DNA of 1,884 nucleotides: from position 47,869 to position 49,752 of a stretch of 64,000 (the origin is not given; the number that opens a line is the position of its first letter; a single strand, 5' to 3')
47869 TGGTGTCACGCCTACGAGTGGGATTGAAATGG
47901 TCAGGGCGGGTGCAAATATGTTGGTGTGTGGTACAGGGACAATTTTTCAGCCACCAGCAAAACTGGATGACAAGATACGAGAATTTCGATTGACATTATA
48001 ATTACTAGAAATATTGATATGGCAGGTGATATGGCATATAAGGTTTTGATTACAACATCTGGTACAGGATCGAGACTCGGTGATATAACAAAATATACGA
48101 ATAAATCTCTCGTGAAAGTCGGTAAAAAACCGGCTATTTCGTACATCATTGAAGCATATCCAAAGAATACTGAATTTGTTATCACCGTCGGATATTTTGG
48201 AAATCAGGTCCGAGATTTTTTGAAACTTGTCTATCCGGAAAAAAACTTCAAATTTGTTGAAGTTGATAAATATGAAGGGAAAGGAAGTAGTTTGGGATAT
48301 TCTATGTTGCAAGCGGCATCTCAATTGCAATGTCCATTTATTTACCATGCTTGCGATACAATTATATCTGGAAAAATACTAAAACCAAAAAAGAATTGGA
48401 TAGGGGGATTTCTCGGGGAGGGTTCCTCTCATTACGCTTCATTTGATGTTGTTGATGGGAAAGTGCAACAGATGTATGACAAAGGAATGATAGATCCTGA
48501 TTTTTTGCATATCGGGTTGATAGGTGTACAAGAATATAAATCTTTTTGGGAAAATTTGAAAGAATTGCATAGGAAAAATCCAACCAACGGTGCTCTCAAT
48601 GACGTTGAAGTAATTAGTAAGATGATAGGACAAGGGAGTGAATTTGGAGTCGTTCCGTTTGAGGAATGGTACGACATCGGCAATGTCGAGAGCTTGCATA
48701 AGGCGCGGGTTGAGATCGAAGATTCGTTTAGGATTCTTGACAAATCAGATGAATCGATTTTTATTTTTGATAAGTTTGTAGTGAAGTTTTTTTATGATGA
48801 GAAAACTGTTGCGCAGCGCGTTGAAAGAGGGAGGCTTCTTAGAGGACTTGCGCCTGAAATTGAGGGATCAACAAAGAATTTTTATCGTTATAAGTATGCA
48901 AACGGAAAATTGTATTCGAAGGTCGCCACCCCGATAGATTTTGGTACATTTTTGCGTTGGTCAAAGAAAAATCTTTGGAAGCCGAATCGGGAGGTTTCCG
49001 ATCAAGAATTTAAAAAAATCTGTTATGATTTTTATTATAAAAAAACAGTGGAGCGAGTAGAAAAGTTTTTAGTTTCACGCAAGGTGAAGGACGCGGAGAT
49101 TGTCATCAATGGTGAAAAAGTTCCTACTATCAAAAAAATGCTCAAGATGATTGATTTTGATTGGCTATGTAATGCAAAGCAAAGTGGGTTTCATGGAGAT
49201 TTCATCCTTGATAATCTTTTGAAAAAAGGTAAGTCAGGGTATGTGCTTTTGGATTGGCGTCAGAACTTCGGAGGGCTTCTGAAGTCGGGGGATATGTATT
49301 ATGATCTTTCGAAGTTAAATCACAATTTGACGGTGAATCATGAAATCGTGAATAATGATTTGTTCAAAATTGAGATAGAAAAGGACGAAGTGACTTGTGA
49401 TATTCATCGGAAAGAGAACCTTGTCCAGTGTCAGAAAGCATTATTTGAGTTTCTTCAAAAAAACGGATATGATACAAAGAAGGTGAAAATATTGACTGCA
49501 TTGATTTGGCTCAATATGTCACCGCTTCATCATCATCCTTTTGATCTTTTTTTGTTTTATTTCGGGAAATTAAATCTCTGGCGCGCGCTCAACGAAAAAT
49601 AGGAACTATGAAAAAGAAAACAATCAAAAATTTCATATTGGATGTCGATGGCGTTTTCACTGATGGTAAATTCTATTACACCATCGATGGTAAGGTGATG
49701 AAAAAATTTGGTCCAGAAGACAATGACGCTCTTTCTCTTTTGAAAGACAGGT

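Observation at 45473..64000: Glycan biosynthesis cluster unusually rich in methyltransferases, with an AsnB-like amidotransferase and a fused nucleotidyltransferase-kinase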

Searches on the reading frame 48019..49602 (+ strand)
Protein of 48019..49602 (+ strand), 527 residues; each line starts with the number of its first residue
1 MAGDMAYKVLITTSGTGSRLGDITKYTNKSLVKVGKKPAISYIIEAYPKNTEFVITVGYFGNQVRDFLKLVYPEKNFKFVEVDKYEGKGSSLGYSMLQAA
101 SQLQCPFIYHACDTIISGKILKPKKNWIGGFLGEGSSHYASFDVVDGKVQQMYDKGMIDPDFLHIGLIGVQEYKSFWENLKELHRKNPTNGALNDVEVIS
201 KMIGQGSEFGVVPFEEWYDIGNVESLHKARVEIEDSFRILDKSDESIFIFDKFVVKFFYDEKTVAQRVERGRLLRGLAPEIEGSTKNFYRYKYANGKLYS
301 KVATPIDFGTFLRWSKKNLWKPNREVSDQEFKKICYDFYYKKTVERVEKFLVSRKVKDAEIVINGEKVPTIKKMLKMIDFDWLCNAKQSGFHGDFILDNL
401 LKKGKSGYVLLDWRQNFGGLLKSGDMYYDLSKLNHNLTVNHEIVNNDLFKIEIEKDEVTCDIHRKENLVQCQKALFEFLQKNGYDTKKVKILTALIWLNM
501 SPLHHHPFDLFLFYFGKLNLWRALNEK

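Call 5: search_protein_families(library=pfam, proteins=[window:48019-49602:+], max_evalue=0.001)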
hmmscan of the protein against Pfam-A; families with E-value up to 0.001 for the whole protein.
window:48019-49602:+ (527 aa): 1 family
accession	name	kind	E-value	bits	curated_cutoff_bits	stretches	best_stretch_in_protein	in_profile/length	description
PF00483.29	NTP_transferase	-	1.2e-06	28.8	21.2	0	186-235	193-244/245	Nucleotidyl transferase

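Call 9: search_protein_families(library=ncbifam, proteins=[window:48019-49602:+], max_evalue=0.001)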
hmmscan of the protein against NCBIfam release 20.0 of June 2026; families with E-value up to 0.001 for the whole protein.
window:48019-49602:+ (527 aa): 8 families
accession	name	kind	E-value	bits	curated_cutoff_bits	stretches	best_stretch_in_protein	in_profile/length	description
TIGR03992.1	Arch_glmU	subfamily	2.3e-12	46.5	292.1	1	9-222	3-216/393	bifunctional sugar-1-phosphate nucleotidylyltransferase/acetyltransferase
NF041313.1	UDPGP_AglF_Halo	equivalog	4.5e-07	29.5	400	1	9-120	3-112/234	UTP--glucose-1-phosphate uridylyltransferase AglF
TIGR01208.1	rmlA_long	equivalog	8.1e-07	28.2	320.25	1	8-229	1-230/353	glucose-1-phosphate thymidylyltransferase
TIGR02623.1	G1P_cyt_trans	equivalog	1.6e-06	27.7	300.25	1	8-68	2-64/255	glucose-1-phosphate cytidylyltransferase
NF045761.1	NAMPUrTaseMurU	equivalog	8.3e-06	25.8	250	1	8-68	2-64/226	N-acetylmuramate alpha-1-phosphate uridylyltransferase MurU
NF041173.1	Sug_nt_acttase_Thmprot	equivalog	0.0002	20.5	600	1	8-223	2-217/405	bifunctional sugar-1-phosphate nucleotidylyltransferase/acetyltransferase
NF045495.1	AdoCbiPCobY_Meth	equivalog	0.00023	20.7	250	1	9-115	3-105/195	adenosylcobinamide-phosphate guanylyltransferase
NF003670.0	PRK05293.1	equivalog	0.00039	19.5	470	0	177-251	198-276/382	glucose-1-phosphate adenylyltransferase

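Call 11: search_solved_structures(query=window:48019-49602:+, max_evalue=1, show_alignments=0)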
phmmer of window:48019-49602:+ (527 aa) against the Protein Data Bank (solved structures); distinct sequences matched with E-value up to 1: 5.
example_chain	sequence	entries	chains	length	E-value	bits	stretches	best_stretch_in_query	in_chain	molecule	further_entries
1jyk_A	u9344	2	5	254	6.3e-06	28.3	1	5-88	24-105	CTP:phosphocholine Cytidylyltransferase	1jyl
3hl3_A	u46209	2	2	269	0.0022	19.9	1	6-46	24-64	Glucose-1-phosphate thymidylyltransferase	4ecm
1tzf_A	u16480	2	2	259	0.0043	18.9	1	5-68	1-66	Glucose-1-phosphate cytidylyltransferase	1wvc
4y7t_A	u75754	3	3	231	0.0089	17.9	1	8-68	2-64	Nucleotidyl transferase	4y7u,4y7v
6if8_A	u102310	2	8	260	0.62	11.8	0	138-189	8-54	5'-methylthioadenosine/S-adenosylhomocysteine nucleosidase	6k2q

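Call 13: find_encoding_contigs(protein=window:48019-49599:+, flank=10000, max_places=6)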
Protein window:48019-49599:+ (527 aa): 4 contigs read that carry it; 3 places shown.
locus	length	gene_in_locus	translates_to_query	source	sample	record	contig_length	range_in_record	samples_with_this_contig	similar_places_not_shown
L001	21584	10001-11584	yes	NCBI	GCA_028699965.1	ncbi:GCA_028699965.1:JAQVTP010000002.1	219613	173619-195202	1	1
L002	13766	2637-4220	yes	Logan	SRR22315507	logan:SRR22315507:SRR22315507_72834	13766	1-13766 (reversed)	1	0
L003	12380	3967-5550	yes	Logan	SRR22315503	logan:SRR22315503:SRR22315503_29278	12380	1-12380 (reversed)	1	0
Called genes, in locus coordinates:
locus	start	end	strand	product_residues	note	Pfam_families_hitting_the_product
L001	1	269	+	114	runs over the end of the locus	PF04020:Phage_holin_4_2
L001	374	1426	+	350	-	PF02661:Fic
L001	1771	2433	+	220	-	PF13489:Methyltransf_23, PF08241:Methyltransf_11, PF13649:Methyltransf_25 (faint)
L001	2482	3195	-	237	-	-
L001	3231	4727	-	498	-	PF02366:PMT, PF13231:PMT_2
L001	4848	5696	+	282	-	PF01073:3Beta_HSD, PF01370:Epimerase, PF02719:Polysacc_synt_2, PF04321:RmlD_sub_bind, PF13460:NAD_binding_10, PF16363:GDP_Man_Dehyd, PF07993:NAD_binding_4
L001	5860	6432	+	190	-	-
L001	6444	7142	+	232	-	PF08843:AbiEii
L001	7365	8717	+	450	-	PF01943:Polysacc_synt, PF13440:Polysacc_synt_3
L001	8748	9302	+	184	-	PF13580:SIS_2 (faint), PF01380:SIS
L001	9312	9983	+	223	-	PF00834:Ribul_P_3_epim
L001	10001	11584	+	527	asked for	PF00483:NTP_transferase (faint)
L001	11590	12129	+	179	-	-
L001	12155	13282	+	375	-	PF13489:Methyltransf_23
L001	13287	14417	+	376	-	-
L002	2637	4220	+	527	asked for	PF00483:NTP_transferase (faint)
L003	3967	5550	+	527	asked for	PF00483:NTP_transferase (faint)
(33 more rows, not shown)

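Call 14: find_homologous_proteins(query=window:48019-49599:+, max_evalue=0.00001)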
Query window:48019-49599:+ (527 aa): 2705 proteins with E <= 0.00001 among 8000 candidates; the best 120 are listed.
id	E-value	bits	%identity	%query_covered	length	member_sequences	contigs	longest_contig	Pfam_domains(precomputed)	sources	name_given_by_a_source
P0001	0.0e+0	1215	100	100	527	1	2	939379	PF00483.30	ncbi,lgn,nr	ncbi:MAG: nucleoside-diphosphate-sugar pyrophosphorylase [Candidatus Moranbacteria bacterium]|nr:nuc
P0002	0.0e+0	1069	85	100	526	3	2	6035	PF00483.30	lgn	-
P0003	0.0e+0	1065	86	100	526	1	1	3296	PF00483.30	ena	-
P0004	0.0e+0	1059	86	100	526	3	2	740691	PF00483.30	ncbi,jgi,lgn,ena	jgi:hypothetical protein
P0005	0.0e+0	1054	84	100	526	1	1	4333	PF00483.30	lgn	-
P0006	0.0e+0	1045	85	100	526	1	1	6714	PF00483.30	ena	-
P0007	0.0e+0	1038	85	99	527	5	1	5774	PF00483.30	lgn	-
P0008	0.0e+0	1028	84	100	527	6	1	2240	PF00483.30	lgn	-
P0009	0.0e+0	1027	85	99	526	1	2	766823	-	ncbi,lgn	ncbi:MAG: nucleoside-diphosphate-sugar pyrophosphorylase [Candidatus Moraniibacteriota bacterium]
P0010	0.0e+0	1027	85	99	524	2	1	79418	PF00483.30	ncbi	-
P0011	0.0e+0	1016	83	100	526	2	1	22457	PF00483.30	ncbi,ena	-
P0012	0.0e+0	1016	83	100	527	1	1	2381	PF00483.30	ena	-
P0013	0.0e+0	1009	83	100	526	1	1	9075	PF00483.30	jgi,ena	-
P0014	1.5e-298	1009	83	100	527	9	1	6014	PF00483.30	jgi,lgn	jgi:choline kinase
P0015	2.1e-298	1008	81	100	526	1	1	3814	PF00483.30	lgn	-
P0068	5.4e-223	760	63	99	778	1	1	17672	PF05711.18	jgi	jgi:hypothetical protein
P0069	5.4e-223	760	61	99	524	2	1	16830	PF01636.30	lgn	-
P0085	5.6e-218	743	61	98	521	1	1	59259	PF01636.30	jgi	jgi:dTDP-glucose pyrophosphorylase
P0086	6.2e-218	743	62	99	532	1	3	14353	PF01636.30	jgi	-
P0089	1.7e-217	741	60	98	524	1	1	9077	PF01636.30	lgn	-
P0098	1.1e-215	735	59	99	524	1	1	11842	PF01636.30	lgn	-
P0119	2.8e-213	727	60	99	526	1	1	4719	PF01636.30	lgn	-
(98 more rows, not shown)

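Call 19: find_related_loci(query=A1, collection=genome_contigs, flank=10000)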
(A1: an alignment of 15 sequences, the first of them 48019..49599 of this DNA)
Query A1 (527 aa) in genome_contigs; peptide patterns used: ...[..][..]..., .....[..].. (x = any residue, [..] = any of these).
269 stretches matched a pattern; 210 encode a relative of the query (tblastn E <= 1e-3); the best 80 are kept; 80 distinct loci.
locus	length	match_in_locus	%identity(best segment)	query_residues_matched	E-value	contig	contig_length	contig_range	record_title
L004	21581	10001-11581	84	1-527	0e+0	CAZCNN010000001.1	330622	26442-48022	MAG TPA_asm: uncultured Bdellovibrionales bacterium isolate SRP286056_co2_548 genome assembly, contig: NODE_12_length_33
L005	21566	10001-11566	85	6-527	0e+0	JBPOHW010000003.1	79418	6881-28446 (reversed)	MAG: Candidatus Moraniibacteriota bacterium isolate MAG_322 c_000000394490, whole genome shotgun sequence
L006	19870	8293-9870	83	1-527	0e+0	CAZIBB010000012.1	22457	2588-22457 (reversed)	MAG TPA_asm: uncultured Bdellovibrionales bacterium isolate ERP113451_co1_58 genome assembly, contig: NODE_2628_length_2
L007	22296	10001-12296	85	1-527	0e+0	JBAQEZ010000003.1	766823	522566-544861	MAG: Candidatus Moraniibacteriota bacterium isolate MFD12003_ilm_asm_bin65 k127_11199, whole genome shotgun sequence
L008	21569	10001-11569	74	5-527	0e+0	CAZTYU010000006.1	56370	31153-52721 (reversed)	MAG TPA_asm: uncultured Bdellovibrionales bacterium isolate SRP342105_co1_290 genome assembly, contig: NODE_703_length_5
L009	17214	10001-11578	72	1-527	0e+0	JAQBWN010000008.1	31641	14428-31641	MAG: bacterium isolate casp150-mb.232 NODE_3789_length_31641_cov_0.080908, whole genome shotgun sequence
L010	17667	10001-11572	72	1-527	0e+0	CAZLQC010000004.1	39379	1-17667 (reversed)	MAG TPA_asm: uncultured Bdellovibrionales bacterium isolate SRP286056_co1_457 genome assembly, contig: NODE_1050_length_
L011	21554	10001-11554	68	7-524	0e+0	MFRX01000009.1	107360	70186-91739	MAG: Candidatus Moranbacteria bacterium RIFCSPHIGHO2_02_FULL_40_12b rifcsphigho2_02_scaffold_1587, whole genome shotgun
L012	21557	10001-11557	69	5-524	0e+0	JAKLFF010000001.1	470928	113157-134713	MAG: Patescibacteria group bacterium isolate RA.bin150 RA.bin150_1, whole genome shotgun sequence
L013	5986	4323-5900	61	1-526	0e+0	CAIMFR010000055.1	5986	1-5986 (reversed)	Candidatus Adlerbacteria bacterium isolate Ki2-D4_bin-0307 genome assembly, contig: bin-0307:55/73, whole genome shotgun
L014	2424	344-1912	60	5-527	0e+0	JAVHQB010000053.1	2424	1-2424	MAG: Candidatus Paceibacterota bacterium isolate WB02no5_36_10 NODE_41180_length_2424_cov_5.315745, whole genome shotgun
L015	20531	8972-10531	59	6-525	0e+0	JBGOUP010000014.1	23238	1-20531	MAG: Patescibacteria group bacterium isolate OBJ_0618_7090110_136 k141_11122700_length_23238_cov_9.0019, whole genome sh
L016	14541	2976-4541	58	5-526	0e+0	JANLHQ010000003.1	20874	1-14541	MAG: Candidatus Azambacteria bacterium isolate P6-21 k99_114103, whole genome shotgun sequence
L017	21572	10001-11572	59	4-526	0e+0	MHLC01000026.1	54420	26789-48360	MAG: Candidatus Liptonbacteria bacterium RIFCSPLOWO2_01_FULL_56_20 rifcsplowo2_01_scaffold_556, whole genome shotgun seq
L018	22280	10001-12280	60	5-524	0e+0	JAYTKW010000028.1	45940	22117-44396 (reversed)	MAG: Candidatus Kaiserbacteria bacterium isolate GFS_3221 GFS_3221_27, whole genome shotgun sequence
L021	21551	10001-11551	59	9-526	0e+0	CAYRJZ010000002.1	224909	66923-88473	MAG TPA_asm: uncultured Gammaproteobacteria bacterium isolate SRP170004_co1_576 genome assembly, contig: NODE_54_length_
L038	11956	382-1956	51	1-526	0e+0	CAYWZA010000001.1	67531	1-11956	MAG TPA_asm: uncultured Candidatus Saccharibacteria bacterium isolate SRP269290_co7_77 genome assembly, contig: NODE_69_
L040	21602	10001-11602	54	1-527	0e+0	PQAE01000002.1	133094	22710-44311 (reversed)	MAG: Parcubacteria group bacterium isolate FeB_17 contig_3752, whole genome shotgun sequence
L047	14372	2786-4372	57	5-526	0e+0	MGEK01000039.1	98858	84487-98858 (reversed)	MAG: Candidatus Uhrbacteria bacterium RIFCSPLOWO2_01_FULL_47_25 rifcsplowo2_01_scaffold_869, whole genome shotgun sequen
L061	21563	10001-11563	50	5-524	4e-176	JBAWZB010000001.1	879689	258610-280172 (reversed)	MAG: Chitinophagia bacterium isolate ELA104 MAG104_1, whole genome shotgun sequence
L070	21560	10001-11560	40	5-524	1e-122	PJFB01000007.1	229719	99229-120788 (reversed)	MAG: Geobacter sp. isolate L1geo L1geo_contig_7, whole genome shotgun sequence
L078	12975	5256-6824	40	5-527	1e-119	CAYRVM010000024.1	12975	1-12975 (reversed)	MAG TPA_asm: uncultured Oscillospiraceae bacterium isolate SRP272421_co4_197 genome assembly, contig: NODE_13903_length_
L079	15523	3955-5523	39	4-526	7e-119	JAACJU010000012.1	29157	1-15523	MAG: Arcobacter sp. LC1 Acrobacter.12, whole genome shotgun sequence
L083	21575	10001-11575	37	2-526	2e-117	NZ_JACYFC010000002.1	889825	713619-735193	Marinomonas colpomeniae strain SM2066 D67_scaffold2, whole genome shotgun sequence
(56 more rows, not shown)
